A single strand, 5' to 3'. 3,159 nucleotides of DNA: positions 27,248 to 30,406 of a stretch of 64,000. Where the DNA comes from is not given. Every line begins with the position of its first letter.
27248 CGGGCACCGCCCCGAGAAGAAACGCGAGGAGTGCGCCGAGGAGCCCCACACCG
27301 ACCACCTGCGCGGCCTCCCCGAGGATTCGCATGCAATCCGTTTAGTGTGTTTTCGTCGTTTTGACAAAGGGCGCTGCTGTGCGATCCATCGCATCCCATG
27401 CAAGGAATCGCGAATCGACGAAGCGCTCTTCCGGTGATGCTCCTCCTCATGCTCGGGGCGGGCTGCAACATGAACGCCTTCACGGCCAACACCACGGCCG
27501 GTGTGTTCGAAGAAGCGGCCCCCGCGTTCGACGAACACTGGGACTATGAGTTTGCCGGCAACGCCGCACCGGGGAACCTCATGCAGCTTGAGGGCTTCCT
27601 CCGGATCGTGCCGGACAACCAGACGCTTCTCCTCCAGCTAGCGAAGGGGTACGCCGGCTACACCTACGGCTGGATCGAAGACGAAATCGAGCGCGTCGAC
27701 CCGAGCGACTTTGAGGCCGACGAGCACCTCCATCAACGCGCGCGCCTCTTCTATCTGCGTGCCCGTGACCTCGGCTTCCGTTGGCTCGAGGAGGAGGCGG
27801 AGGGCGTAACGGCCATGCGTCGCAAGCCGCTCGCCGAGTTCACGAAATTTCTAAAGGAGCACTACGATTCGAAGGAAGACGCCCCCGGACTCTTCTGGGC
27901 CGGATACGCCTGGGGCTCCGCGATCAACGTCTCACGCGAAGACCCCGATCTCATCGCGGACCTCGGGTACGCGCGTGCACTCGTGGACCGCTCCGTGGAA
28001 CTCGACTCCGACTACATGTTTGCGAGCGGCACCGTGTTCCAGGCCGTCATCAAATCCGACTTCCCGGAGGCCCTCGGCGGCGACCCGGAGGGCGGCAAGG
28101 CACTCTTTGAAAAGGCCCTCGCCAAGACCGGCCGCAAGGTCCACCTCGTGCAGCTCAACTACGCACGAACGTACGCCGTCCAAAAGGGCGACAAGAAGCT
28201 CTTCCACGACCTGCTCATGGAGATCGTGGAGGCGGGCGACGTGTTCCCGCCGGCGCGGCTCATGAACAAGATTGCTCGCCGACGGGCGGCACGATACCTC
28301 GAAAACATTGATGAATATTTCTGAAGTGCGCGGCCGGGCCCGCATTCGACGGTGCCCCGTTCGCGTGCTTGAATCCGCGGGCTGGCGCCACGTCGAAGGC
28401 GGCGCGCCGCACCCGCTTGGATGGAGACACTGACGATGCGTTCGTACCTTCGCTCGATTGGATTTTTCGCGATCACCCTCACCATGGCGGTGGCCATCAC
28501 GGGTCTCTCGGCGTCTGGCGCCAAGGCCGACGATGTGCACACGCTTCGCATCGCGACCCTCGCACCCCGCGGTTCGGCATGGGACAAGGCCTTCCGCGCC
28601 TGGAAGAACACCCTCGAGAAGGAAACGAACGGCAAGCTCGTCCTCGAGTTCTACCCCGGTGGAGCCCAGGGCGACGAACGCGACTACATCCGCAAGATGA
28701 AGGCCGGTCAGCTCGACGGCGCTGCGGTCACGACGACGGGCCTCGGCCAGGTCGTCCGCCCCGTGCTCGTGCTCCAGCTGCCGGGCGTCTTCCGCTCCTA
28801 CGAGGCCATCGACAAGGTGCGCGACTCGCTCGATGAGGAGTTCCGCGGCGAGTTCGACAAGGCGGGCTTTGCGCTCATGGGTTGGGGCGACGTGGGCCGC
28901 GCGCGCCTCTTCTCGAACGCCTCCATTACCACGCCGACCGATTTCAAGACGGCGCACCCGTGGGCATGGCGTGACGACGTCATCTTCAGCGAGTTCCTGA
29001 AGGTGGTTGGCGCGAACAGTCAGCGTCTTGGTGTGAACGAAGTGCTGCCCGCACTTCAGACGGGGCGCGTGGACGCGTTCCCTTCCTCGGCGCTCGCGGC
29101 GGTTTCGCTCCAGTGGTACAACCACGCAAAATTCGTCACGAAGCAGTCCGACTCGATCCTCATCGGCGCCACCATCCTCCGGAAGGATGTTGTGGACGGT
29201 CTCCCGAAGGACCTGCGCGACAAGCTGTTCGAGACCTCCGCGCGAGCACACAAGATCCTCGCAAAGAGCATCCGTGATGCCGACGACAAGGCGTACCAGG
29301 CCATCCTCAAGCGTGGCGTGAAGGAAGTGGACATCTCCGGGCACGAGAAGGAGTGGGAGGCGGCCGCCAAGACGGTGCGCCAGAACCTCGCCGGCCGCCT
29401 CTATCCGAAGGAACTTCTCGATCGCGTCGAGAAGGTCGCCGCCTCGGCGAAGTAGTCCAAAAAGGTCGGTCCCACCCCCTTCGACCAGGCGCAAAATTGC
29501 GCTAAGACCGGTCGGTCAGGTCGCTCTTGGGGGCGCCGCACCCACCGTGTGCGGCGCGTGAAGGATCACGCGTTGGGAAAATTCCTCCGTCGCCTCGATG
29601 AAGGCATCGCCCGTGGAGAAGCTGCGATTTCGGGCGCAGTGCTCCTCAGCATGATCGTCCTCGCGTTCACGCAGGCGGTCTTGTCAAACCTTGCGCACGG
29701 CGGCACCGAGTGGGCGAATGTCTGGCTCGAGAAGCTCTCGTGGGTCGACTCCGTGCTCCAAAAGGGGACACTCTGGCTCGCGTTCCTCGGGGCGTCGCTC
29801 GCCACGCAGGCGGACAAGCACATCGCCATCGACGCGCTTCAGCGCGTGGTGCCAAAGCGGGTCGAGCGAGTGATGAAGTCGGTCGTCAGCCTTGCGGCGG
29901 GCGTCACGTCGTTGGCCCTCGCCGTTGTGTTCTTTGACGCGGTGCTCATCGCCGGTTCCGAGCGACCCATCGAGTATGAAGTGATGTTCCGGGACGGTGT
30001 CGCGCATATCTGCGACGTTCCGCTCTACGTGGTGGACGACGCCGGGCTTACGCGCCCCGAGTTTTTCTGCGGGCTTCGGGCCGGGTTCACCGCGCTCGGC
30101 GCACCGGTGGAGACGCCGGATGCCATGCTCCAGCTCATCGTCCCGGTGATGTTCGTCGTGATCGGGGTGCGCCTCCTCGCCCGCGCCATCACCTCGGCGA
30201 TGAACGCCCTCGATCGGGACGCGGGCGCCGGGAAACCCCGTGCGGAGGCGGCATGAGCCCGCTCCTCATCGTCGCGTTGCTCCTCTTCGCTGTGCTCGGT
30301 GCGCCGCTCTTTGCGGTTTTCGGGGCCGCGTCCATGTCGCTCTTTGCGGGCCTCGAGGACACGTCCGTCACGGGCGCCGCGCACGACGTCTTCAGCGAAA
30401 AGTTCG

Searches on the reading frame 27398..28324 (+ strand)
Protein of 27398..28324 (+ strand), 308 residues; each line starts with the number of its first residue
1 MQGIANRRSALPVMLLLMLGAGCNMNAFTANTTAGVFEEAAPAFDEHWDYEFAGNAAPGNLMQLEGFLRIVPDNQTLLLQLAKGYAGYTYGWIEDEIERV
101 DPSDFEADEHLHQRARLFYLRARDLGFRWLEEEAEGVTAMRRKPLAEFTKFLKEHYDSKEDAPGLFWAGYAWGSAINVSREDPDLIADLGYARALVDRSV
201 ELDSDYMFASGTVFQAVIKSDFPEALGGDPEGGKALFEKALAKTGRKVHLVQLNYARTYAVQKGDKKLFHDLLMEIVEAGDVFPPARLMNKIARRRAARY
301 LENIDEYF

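Call 55: search_protein_families(library=pfam, proteins=[window:27398-28324:+], max_evalue=0.01)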
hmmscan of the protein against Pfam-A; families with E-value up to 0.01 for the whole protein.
window:27398-28324:+ (308 aa): 1 family
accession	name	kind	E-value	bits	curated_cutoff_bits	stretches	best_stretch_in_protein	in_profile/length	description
PF16811.11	TAtT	-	1.8e-62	211.5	26.5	1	49-308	4-263/263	TRAP transporter T-component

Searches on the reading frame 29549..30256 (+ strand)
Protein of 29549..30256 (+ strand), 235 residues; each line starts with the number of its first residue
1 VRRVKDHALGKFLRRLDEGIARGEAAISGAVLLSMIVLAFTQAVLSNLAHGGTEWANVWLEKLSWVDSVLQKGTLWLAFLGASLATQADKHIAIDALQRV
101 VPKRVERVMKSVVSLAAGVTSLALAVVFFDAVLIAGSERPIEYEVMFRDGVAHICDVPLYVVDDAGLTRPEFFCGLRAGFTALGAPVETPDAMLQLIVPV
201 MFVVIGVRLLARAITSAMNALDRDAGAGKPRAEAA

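Call 55: search_protein_families(library=pfam, proteins=[window:29549-30256:+], max_evalue=0.01)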
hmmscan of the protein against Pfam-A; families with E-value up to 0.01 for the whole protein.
window:29549-30256:+ (235 aa): 1 family
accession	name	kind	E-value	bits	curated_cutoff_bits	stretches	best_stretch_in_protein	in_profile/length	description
PF04290.18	DctQ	-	5.1e-12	46.3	28.3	1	63-133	19-90/132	Tripartite ATP-independent periplasmic transporters, DctQ component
